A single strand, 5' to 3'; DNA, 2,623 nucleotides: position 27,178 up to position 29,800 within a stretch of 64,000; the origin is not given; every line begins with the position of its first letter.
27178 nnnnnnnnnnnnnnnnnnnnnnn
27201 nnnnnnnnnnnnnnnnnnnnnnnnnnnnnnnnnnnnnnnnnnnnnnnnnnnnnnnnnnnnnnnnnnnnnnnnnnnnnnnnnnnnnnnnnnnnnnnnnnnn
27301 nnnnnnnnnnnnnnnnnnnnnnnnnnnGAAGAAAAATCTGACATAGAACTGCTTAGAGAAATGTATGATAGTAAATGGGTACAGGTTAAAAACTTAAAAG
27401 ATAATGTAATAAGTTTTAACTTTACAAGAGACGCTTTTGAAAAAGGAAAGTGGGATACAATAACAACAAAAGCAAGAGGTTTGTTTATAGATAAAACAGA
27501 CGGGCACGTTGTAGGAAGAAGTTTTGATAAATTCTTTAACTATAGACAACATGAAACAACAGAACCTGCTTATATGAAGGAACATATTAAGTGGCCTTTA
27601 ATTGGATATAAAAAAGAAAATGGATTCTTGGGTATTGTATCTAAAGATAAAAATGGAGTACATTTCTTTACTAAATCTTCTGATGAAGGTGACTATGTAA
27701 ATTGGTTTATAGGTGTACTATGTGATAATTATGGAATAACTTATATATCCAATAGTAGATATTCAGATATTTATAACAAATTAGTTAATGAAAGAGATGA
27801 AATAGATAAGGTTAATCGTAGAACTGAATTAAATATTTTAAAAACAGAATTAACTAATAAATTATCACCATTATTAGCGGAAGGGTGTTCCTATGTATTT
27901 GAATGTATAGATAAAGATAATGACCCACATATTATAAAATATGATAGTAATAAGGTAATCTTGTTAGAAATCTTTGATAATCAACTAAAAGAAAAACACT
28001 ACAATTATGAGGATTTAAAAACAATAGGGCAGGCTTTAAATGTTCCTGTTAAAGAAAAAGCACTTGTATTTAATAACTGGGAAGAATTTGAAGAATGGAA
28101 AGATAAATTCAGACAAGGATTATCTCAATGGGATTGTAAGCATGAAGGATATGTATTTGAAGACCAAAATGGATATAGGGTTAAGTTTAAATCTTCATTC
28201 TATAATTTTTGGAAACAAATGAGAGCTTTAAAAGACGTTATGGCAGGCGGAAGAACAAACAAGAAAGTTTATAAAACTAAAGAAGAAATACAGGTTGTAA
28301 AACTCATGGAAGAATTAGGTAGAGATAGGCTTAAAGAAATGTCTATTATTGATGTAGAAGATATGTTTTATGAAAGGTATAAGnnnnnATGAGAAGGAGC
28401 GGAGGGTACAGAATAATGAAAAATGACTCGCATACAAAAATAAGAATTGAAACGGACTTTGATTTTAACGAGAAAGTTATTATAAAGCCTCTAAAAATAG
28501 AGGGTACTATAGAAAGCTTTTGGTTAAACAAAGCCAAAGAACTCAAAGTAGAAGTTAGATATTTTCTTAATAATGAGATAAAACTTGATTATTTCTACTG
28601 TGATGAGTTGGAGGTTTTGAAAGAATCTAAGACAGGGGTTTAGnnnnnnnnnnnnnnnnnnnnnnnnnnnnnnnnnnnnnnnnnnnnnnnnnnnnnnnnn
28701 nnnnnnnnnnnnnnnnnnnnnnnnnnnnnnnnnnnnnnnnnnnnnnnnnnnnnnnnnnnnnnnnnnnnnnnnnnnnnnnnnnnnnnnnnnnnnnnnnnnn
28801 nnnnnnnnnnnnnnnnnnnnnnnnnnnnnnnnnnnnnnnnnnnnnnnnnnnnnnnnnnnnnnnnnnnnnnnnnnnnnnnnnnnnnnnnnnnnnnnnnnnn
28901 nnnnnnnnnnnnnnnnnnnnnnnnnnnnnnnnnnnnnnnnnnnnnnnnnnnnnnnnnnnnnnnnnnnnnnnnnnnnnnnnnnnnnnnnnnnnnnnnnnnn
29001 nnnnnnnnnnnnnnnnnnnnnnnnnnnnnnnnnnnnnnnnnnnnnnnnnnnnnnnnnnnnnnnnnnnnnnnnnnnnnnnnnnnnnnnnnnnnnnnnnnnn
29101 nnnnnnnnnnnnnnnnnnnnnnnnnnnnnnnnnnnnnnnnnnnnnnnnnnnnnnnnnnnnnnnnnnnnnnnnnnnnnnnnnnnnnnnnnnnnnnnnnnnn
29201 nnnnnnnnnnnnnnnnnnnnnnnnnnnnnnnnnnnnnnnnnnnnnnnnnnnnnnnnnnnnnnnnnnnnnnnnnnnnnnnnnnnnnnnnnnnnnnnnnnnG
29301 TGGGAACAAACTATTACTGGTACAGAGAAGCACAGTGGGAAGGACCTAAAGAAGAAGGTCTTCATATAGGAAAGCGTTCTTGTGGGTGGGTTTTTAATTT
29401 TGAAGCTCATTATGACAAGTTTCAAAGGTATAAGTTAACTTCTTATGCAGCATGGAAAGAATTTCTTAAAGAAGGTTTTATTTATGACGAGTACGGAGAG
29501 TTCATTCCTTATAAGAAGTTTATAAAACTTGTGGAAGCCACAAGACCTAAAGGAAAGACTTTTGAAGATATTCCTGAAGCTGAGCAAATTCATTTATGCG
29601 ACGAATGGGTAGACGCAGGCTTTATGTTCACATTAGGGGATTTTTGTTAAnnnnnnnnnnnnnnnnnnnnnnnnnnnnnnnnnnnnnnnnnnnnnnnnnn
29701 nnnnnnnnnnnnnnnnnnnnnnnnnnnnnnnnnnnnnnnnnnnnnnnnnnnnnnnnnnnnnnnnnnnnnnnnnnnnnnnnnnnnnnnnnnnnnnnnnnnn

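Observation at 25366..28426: Trifunctional Pnkp-type RNA-repair enzyme on a 3-kb cassette bounded by perfect 41-bp direct repeats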

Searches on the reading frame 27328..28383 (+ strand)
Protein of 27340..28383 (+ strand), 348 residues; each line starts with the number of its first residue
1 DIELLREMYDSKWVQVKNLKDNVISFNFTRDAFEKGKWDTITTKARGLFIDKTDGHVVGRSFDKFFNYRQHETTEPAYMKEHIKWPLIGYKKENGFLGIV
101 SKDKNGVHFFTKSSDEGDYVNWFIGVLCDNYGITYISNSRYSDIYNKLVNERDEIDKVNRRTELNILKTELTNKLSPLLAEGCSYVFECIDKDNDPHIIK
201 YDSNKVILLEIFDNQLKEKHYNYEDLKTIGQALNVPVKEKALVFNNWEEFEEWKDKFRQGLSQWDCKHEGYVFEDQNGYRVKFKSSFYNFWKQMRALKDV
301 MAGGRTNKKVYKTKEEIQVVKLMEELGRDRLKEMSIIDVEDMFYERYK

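Call 42: search_solved_structures(query=window:27340-28383:+, max_evalue=10, show_alignments=3)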
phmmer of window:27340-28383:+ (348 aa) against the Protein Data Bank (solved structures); distinct sequences matched with E-value up to 10: 4.
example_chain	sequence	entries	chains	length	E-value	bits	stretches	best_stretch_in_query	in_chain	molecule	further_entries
6n0v_A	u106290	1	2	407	0.0031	19.7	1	40-118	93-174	tRNA ligase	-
6n67_A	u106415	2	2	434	0.0036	19.5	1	40-118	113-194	tRNA ligase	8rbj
9r3w_A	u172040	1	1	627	0.0067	18.6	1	40-118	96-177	tRNA ligase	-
6n0t_A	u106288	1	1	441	0.025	16.8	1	40-118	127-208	tRNA ligase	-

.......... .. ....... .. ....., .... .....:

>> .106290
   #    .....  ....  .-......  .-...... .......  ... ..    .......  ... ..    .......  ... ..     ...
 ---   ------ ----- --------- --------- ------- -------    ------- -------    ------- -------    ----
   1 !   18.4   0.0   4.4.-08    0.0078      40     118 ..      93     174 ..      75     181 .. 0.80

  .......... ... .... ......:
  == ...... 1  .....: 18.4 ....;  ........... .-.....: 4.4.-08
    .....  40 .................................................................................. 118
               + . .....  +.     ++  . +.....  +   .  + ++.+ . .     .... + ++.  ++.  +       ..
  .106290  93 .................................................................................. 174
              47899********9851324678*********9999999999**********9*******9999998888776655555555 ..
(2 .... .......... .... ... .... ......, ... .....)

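Call 47: search_solved_structures(query=A5, max_evalue=10, show_alignments=4)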
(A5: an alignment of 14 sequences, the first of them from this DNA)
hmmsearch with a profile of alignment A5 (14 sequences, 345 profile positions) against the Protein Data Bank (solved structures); distinct sequences matched with E-value up to 10: 12.
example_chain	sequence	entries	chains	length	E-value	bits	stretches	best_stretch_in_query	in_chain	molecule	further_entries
9qw7_A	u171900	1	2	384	3.9e-18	68.9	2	23-118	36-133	tRNA ligase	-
6n0v_A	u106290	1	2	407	1.5e-10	43.9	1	43-272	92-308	tRNA ligase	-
6n67_A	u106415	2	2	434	1.9e-10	43.6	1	43-272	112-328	tRNA ligase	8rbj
9r3w_A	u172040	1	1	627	5.1e-10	42.2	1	43-271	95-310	tRNA ligase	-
6n0t_A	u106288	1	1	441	3.6e-09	39.4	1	43-272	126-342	tRNA ligase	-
2c5u_A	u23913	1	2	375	1.6e-08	37.3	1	158-284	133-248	RNA LIGASE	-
9do4_B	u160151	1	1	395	1.8e-08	37.1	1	158-284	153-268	RNA ligase 1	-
5tt6_A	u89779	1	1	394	3.9e-08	36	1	151-284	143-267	T4 RNA ligase 1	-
4m77_A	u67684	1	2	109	0.11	14.7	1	160-225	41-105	U6 snRNA-associated Sm-like protein LSm8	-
5vsu_H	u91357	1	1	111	0.15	14.3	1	161-225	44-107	U6 snRNA-associated Sm-like protein LSm8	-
3jcm_b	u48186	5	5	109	0.15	14.3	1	162-225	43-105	U6 snRNA-associated Sm-like protein LSm8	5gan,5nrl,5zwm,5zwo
6aso_H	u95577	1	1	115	0.16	14.2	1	162-226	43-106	U6 snRNA-associated Sm-like protein LSm8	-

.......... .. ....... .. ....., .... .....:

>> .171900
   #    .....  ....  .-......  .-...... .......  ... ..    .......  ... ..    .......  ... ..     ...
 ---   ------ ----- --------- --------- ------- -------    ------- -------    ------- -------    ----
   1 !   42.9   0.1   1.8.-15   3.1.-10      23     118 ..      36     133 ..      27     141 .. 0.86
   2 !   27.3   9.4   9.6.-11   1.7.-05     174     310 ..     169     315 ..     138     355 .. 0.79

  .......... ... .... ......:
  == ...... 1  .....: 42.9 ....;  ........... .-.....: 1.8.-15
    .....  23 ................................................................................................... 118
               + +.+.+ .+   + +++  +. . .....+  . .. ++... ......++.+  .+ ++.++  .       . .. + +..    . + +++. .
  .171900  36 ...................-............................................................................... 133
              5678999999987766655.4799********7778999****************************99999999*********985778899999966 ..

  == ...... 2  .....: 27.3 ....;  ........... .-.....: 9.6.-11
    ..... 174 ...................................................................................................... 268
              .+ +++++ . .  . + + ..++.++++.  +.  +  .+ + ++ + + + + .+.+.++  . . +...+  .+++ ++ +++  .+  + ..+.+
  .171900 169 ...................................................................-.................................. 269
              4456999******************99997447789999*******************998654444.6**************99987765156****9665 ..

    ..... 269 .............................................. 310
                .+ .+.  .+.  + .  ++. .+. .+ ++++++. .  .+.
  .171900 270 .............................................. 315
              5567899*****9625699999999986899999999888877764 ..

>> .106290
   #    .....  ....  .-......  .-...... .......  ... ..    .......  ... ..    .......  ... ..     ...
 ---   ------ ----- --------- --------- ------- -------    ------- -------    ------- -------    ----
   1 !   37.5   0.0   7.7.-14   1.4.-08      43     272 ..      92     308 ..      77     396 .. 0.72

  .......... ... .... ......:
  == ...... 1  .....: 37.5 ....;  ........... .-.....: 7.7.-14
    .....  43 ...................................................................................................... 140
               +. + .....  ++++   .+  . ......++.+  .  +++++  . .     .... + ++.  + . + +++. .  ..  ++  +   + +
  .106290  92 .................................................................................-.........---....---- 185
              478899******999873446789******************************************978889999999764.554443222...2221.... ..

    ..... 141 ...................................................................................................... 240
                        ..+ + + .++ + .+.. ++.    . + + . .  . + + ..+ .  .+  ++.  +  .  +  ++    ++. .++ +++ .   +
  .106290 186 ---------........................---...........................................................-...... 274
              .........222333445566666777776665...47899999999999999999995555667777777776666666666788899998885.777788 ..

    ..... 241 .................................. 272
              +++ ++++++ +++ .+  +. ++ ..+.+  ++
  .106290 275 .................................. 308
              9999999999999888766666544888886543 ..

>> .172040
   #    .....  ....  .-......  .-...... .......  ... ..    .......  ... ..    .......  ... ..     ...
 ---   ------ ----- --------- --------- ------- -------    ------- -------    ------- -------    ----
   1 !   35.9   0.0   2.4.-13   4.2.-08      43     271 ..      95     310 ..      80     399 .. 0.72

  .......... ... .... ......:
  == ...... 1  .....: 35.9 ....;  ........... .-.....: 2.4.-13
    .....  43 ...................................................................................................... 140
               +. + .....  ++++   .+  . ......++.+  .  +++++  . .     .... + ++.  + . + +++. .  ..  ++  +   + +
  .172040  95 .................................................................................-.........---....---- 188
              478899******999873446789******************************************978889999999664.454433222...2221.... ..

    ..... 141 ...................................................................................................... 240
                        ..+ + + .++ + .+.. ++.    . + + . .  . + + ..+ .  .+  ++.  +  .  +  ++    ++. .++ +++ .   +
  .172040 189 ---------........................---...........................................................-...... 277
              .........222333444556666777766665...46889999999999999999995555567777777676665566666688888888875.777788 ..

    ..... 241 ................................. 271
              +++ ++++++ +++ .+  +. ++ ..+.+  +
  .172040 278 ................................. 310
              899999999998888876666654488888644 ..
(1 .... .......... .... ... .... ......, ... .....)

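Call 90: search_protein_families(library=pfam, proteins=[window:27340-28383:+], max_evalue=10)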
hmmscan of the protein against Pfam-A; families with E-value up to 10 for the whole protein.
window:27340-28383:+ (348 aa): 3 families
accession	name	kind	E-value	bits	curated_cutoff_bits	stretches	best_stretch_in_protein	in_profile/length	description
PF09511.15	RNA_lig_T4_1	-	8.7e-28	98.1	28.3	1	44-288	1-227/227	RNA ligase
PF02192.22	PI3K_p85B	-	0.054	13.6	27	1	158-197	5-49/76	PI3-kinase family, p85-binding domain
PF02251.23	PA28_N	-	0.15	12.5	21.2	1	212-237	33-58/61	Proteasome activator PA28, N-terminal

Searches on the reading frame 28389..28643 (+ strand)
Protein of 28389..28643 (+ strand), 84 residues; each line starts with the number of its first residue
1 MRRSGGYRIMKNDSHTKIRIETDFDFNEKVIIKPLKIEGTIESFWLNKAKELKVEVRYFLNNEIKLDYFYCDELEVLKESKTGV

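Call 4: search_protein_families(library=pfam, proteins=[window:28416-28643:+], max_evalue=0.01)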
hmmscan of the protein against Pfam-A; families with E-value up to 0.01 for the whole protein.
window:28416-28643:+ (75 aa): 0 families

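Call 12: find_encoding_contigs(protein=window:28416-28643:+, flank=6000, max_places=10)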
Protein window:28416-28643:+ (75 aa): 8 contigs read that carry it; 1 place shown.
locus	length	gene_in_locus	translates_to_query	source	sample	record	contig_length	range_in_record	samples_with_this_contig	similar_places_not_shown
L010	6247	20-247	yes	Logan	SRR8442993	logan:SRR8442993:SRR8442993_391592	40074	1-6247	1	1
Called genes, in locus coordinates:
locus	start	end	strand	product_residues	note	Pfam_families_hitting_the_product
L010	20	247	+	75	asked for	-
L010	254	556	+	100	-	-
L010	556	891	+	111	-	-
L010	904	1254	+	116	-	-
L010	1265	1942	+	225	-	PF20600:ExoX-like_C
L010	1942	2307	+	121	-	PF22751:DUF488-N3a, PF04343:DUF488 (weak)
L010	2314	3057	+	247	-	PF00271:Helicase_C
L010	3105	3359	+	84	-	-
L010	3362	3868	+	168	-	PF13521:AAA_28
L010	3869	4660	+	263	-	PF03721:UDPG_MGDP_dh_N, PF00984:UDPG_MGDP_dh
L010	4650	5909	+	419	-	PF00464:SHMT, PF00155:Aminotran_1_2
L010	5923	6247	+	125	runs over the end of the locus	-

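Call 16: search_protein_families(library=ncbifam, proteins=[window:28416-28643:+], max_evalue=0.01)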
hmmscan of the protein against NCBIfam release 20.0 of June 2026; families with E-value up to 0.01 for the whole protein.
window:28416-28643:+ (75 aa): 0 families

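Call 30: find_related_loci(query=window:28389-28643:+, collection=metagenome_contigs, flank=5000)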
Query window:28389-28643:+ (84 aa) in metagenome_contigs; peptide patterns used: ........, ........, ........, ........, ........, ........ (x = any residue, [..] = any of these).
308 stretches matched a pattern; 2 encode a relative of the query (tblastn E <= 1e-3); 2 distinct loci.
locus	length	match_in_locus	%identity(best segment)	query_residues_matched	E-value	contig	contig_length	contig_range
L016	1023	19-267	93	1-83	2e-55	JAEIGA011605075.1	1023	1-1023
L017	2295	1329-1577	89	1-83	4e-51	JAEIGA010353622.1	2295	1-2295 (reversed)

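Call 70: search_protein_families(library=phrogs, proteins=[window:28389-28643:+], max_evalue=0.01)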
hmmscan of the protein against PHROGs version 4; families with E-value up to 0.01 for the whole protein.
window:28389-28643:+ (84 aa): 0 families

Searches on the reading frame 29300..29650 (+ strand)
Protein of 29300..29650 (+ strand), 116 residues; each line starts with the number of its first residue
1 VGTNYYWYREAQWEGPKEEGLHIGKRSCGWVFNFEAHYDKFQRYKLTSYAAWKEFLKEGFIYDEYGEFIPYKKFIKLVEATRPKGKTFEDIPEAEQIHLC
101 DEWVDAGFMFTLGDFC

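Call 70: search_protein_families(library=phrogs, proteins=[window:29300-29650:+], max_evalue=0.01)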
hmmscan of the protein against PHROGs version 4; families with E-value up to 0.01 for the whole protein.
window:29300-29650:+ (116 aa): 1 family
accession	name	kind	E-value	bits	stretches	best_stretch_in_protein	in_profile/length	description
phrog_12436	-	unknown function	2e-05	25.7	1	1-87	1-85/124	-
